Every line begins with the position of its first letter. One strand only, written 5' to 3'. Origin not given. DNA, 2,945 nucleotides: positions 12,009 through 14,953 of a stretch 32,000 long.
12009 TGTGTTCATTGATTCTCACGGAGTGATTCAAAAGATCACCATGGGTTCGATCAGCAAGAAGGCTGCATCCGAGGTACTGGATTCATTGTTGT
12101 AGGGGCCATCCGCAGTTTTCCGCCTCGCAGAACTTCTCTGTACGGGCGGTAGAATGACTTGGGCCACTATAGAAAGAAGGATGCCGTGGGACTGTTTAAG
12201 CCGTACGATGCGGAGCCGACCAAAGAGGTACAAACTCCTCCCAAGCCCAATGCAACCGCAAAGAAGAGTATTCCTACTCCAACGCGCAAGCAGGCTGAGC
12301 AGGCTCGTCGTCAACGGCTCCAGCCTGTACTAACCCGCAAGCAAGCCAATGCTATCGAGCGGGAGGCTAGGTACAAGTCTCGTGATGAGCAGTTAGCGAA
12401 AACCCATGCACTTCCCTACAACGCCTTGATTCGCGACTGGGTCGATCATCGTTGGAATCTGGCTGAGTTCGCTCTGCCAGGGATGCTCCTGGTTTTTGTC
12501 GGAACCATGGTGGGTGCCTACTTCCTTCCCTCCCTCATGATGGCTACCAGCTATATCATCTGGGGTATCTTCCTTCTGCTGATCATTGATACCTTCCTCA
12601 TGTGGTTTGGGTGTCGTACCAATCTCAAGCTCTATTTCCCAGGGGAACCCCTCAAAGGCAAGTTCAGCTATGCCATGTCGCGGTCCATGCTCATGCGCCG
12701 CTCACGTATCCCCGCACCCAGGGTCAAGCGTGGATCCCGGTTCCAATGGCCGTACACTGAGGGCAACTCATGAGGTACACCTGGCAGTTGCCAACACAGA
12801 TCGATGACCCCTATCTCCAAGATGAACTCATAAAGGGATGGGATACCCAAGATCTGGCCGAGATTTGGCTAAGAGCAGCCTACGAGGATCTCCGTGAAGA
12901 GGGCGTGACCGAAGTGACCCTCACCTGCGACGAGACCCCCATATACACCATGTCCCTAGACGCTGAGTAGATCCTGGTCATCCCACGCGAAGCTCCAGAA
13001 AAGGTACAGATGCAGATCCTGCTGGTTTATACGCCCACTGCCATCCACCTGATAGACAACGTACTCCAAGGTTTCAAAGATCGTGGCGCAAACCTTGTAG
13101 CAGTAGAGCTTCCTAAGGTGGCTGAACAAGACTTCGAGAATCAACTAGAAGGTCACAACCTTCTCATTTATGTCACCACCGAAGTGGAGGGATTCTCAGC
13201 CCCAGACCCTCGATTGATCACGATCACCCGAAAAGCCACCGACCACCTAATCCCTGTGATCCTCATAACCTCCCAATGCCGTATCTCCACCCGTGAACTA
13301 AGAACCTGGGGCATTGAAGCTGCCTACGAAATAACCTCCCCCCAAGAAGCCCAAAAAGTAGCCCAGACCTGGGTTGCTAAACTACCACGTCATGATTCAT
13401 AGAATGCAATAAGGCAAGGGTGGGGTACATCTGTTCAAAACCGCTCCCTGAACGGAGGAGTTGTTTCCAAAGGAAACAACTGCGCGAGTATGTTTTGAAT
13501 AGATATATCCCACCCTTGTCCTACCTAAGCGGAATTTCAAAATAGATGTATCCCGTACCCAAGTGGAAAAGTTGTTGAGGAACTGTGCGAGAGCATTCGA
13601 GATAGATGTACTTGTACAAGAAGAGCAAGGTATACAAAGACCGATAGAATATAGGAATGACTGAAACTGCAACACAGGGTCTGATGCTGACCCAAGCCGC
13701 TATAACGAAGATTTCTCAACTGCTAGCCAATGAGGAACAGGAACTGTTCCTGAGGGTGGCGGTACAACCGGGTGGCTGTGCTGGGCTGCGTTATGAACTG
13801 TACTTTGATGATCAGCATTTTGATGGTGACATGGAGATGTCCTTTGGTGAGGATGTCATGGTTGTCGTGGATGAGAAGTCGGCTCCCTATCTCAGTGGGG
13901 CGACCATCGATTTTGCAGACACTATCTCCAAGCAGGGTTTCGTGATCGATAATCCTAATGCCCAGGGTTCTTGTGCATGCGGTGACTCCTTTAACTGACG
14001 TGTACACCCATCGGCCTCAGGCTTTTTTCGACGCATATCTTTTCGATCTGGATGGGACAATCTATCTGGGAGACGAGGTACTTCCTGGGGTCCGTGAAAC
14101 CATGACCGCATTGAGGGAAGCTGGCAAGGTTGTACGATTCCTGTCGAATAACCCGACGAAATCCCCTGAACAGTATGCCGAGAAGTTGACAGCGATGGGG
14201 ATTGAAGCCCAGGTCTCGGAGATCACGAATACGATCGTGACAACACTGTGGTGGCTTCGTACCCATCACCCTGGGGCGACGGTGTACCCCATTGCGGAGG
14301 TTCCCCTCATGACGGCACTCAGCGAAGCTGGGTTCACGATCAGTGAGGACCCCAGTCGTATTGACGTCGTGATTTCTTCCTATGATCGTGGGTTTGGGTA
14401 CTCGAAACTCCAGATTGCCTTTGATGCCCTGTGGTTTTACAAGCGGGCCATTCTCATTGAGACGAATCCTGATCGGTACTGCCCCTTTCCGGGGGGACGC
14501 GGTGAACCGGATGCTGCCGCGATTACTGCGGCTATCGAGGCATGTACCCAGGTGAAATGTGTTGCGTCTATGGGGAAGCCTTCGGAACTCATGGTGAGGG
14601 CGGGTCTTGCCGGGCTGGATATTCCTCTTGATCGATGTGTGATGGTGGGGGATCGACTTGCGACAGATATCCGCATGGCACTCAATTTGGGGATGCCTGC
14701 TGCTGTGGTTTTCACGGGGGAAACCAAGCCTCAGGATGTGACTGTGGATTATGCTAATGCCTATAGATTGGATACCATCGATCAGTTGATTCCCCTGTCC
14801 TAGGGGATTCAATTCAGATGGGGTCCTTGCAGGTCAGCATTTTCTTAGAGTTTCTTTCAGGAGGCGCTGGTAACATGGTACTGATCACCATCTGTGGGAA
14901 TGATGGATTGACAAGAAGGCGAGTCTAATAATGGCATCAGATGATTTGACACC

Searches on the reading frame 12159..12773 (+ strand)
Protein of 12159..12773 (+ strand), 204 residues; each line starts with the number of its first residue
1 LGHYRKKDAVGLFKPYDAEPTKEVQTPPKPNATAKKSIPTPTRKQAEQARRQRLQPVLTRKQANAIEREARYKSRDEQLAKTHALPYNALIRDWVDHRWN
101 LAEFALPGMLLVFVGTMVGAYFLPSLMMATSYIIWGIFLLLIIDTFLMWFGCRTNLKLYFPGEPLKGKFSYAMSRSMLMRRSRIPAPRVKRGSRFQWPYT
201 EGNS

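Call 3: search_protein_families(library=pfam, proteins=[window:12159-12773:+], max_evalue=0.01)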
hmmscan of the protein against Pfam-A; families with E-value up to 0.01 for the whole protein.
window:12159-12773:+ (204 aa): 1 family
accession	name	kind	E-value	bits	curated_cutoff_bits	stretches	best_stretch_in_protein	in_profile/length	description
PF11241.13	DUF3043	-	2.1e-36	126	25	1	35-192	1-170/171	Protein of unknown function (DUF3043)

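Call 4: search_protein_families(library=ncbifam, proteins=[window:12159-12773:+], max_evalue=0.01)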
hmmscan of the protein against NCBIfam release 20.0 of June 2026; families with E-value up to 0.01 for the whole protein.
window:12159-12773:+ (204 aa): 0 families

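Call 51: find_homologous_proteins(query=window:12186-12773:+, max_evalue=1e-10)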
Query window:12186-12773:+ (195 aa): 55 proteins with E <= 1e-10 among 106 candidates.
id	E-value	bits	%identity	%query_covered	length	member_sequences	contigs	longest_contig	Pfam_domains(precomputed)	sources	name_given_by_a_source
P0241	2.0e-128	444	100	100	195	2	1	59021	PF11241.14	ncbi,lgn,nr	ncbi:MAG: DUF3043 domain-containing protein [Propionibacteriaceae bacterium]|nr:DUF3043 domain-conta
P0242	3.7e-102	358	81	99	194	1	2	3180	PF11241.14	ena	-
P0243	2.6e-82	293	66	97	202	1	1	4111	PF11241.14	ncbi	-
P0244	1.4e-80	288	67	98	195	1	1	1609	PF11241.14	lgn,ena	-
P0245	4.0e-77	277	63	99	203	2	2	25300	PF11241.14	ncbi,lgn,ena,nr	ncbi:MAG: DUF3043 domain-containing protein [Propionibacteriaceae bacterium]|nr:DUF3043 domain-conta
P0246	1.2e-75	272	61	98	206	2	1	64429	PF11241.14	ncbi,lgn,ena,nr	ncbi:MAG: DUF3043 domain-containing protein [Propionibacteriaceae bacterium]|nr:DUF3043 domain-conta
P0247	4.1e-75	270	62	100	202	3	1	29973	PF11241.14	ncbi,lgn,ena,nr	ncbi:MAG: DUF3043 domain-containing protein [Propionibacteriaceae bacterium]|nr:DUF3043 domain-conta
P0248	5.4e-75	270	62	100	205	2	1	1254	PF11241.14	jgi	-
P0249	9.1e-75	269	64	98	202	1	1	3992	PF11241.14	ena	-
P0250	6.5e-74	266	63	98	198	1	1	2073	PF11241.14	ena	-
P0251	2.7e-73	264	65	90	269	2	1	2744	PF11241.14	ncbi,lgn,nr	ncbi:MAG: DUF3043 domain-containing protein [Propionibacteriaceae bacterium]|nr:DUF3043 domain-conta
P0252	4.0e-73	263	59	98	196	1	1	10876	PF11241.14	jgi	-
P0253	7.0e-73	263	63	98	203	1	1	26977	PF11241.14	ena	-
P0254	7.2e-73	263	64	97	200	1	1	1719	PF11241.14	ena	-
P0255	7.5e-72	259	60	98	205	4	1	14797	PF11241.14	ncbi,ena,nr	ncbi:MAG: DUF3043 domain-containing protein [Propionibacteriaceae bacterium]|nr:DUF3043 domain-conta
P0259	9.3e-70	253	57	99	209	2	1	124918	PF11241.14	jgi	jgi:hypothetical protein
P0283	5.7e-53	198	57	86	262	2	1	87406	PF11241.14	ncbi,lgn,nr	ncbi:MAG: DUF3043 domain-containing protein [Propionibacteriaceae bacterium]|nr:DUF3043 domain-conta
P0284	1.4e-37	148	42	95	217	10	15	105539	PF11241.14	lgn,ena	-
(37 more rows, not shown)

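Call 52: find_encoding_contigs(protein=P0259, flank=10000, max_places=1)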
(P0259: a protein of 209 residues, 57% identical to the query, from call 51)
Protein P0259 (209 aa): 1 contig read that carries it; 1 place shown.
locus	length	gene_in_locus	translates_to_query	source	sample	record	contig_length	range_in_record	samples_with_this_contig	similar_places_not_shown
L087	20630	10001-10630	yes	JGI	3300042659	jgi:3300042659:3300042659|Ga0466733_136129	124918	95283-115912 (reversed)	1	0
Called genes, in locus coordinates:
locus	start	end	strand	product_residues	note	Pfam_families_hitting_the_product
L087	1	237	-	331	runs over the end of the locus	PF00356:LacI, PF00532:Peripla_BP_1, PF13407:Peripla_BP_4, PF13377:Peripla_BP_3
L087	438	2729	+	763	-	PF00933:Glyco_hydro_3, PF01915:Glyco_hydro_3_C, PF14310:Fn3-like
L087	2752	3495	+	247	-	PF02146:SIR2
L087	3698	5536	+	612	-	PF00920:ILVD_EDD_N, PF24877:ILV_EDD_C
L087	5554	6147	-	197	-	PF03352:Adenine_glyco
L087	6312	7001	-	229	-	-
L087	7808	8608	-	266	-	PF00702:Hydrolase, PF13344:Hydrolase_6, PF13242:Hydrolase_like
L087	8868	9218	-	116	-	PF01521:Fe-S_biosyn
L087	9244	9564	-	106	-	-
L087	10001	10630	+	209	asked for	PF11241:DUF3043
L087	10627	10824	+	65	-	-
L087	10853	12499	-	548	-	PF00890:FAD_binding_2, PF01266:DAO, PF12831:FAD_oxidored (weak), PF13450:NAD_binding_8 (weak), PF16901:DAO_C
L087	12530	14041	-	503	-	PF00370:FGGY_N, PF02782:FGGY_C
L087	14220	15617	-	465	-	PF01565:FAD_binding_4, PF02913:FAD-oxidase_C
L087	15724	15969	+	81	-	-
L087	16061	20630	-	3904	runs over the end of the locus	PF02369:Big_1, PF02369:Big_1, PF09134:Invasin_D3, PF02369:Big_1, PF09134:Invasin_D3, PF02369:Big_1, PF02369:Big_1, PF19077:Big_13, +11 more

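Call 53: find_encoding_contigs(protein=P0283, flank=10000, max_places=1)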
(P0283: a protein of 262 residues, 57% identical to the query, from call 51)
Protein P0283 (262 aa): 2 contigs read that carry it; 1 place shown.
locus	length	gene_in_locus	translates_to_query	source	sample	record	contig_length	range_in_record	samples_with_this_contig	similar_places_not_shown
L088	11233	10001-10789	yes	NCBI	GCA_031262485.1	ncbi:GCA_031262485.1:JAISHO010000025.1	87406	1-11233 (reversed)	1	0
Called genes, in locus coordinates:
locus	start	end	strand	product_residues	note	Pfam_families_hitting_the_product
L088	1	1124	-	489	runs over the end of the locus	PF13522:GATase_6, PF13537:GATase_7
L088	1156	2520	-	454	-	PF01546:Peptidase_M20, PF07687:M20_dimer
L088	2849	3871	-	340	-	PF00480:ROK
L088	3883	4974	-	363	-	PF00877:NLPC_P60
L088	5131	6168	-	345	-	PF01551:Peptidase_M23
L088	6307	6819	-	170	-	PF00160:Pro_isomerase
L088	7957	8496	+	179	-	-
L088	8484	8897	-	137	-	-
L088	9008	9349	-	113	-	PF01521:Fe-S_biosyn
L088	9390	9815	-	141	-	-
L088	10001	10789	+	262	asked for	PF11241:DUF3043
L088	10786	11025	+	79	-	-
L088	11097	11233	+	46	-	PF00364:Biotin_lipoyl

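Call 54: find_encoding_contigs(protein=P0284, flank=10000, max_places=1)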
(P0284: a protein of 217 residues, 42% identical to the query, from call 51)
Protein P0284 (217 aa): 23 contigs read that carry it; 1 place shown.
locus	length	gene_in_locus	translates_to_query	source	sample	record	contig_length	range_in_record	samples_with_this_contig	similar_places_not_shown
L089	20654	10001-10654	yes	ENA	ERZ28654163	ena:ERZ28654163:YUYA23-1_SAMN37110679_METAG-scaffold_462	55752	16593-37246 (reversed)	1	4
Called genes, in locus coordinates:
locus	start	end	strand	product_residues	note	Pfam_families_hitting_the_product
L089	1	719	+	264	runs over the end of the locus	PF14495:Cytochrom_C550 (faint), PF00034:Cytochrom_C, PF13442:Cytochrome_CBB3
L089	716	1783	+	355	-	PF19297:QcrA_N, PF00355:Rieske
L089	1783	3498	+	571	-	PF00033:Cytochrome_B, PF13631:Cytochrom_B_N_2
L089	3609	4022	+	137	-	PF00583:Acetyltransf_1, PF13508:Acetyltransf_7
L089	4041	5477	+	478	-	PF00478:IMPDH, PF00571:CBS (weak)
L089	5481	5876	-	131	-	PF12270:Cyt_c_ox_IV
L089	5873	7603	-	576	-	PF00115:COX1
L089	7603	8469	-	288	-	PF00116:COX2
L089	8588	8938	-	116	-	PF01521:Fe-S_biosyn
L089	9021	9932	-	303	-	PF02595:Gly_kinase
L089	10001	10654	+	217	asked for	PF11241:DUF3043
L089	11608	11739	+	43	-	-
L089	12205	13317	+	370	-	-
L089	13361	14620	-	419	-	-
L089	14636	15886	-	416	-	PF00009:GTP_EFTU, PF01926:MMR_HSR1 (faint), PF22594:GTP-eEF1A_C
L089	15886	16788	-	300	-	PF01507:PAPS_reduct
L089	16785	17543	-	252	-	PF00459:Inositol_P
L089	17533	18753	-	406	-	PF01583:APS_kinase, PF13671:AAA_33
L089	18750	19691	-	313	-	PF01925:TauE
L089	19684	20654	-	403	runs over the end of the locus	PF09594:GT87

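Call 55: find_encoding_contigs(protein=P0246, flank=10000, max_places=1)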
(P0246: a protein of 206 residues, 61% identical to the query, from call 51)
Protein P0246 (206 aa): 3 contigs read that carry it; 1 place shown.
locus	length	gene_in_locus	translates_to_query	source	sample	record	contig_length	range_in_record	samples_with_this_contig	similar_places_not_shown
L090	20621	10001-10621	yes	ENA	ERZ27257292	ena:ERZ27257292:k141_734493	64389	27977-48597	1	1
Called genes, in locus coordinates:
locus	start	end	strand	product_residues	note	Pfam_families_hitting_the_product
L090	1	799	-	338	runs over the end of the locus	PF00356:LacI, PF00532:Peripla_BP_1, PF13407:Peripla_BP_4, PF13377:Peripla_BP_3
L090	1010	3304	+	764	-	PF00933:Glyco_hydro_3, PF01915:Glyco_hydro_3_C, PF14310:Fn3-like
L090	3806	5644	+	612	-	PF00920:ILVD_EDD_N, PF24877:ILV_EDD_C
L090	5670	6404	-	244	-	-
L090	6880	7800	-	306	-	PF13635:DUF4143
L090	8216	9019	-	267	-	PF00702:Hydrolase, PF13344:Hydrolase_6, PF13419:HAD_2 (faint), PF13242:Hydrolase_like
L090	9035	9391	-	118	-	PF01521:Fe-S_biosyn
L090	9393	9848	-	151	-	-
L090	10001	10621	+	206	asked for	PF11241:DUF3043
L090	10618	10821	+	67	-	-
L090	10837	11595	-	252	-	PF14256:YwiC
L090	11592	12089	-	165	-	-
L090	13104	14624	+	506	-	PF02335:Cytochrom_C552, PF14522:Cytochrome_C7 (faint), PF14537:Cytochrom_c3_2 (faint), PF13435:Cytochrome_C554 (faint)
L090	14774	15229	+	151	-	PF13414:TPR_11 (faint), PF13431:TPR_17 (faint)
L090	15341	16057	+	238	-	PF02683:DsbD_TM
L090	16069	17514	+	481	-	PF05140:ResB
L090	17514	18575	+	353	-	PF01578:Cytochrom_C_asm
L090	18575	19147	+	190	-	PF08534:Redoxin, PF00578:AhpC-TSA, PF13098:Thioredoxin_2, PF00085:Thioredoxin (faint), PF13905:Thioredoxin_8 (weak)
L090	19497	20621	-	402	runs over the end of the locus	PF01571:GCV_T, PF08669:GCV_T_C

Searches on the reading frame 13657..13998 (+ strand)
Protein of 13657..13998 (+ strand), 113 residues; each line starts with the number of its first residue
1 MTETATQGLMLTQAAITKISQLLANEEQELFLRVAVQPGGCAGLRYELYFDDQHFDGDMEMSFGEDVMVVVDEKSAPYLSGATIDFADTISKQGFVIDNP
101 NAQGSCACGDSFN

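Call 11: search_protein_families(library=pfam, proteins=[window:13657-13998:+], max_evalue=0.0001)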
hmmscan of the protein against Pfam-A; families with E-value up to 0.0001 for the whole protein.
window:13657-13998:+ (113 aa): 1 family
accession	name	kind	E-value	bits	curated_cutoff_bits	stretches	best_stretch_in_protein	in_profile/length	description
PF01521.26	Fe-S_biosyn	-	2.3e-17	63.6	26.3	1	9-110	3-110/110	Iron-sulphur cluster biosynthesis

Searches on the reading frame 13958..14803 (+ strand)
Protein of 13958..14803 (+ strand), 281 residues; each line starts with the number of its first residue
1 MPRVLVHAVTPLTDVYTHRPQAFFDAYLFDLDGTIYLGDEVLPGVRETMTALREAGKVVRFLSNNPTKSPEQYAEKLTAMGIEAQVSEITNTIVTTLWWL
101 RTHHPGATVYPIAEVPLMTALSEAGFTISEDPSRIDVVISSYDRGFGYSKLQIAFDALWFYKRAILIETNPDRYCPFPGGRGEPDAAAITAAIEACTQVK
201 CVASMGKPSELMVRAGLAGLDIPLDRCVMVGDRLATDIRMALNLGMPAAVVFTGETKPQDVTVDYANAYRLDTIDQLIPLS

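Call 10: search_protein_families(library=pfam, proteins=[window:13958-14803:+], max_evalue=0.0001)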
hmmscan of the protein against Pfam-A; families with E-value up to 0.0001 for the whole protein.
window:13958-14803:+ (281 aa): 4 families
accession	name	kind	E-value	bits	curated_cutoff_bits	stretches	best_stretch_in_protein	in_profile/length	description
PF13344.12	Hydrolase_6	-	7.3e-23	81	27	1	28-127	2-101/101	Haloacid dehalogenase-like hydrolase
PF13242.12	Hydrolase_like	-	2.1e-17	63.2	22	1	205-275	2-73/75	HAD-hyrolase-like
PF00702.32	Hydrolase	-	5.5e-12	46.9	26.4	1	25-245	2-191/191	haloacid dehalogenase-like hydrolase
PF13419.12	HAD_2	-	6.7e-06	26.8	23.8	0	205-251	133-178/178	Haloacid dehalogenase-like hydrolase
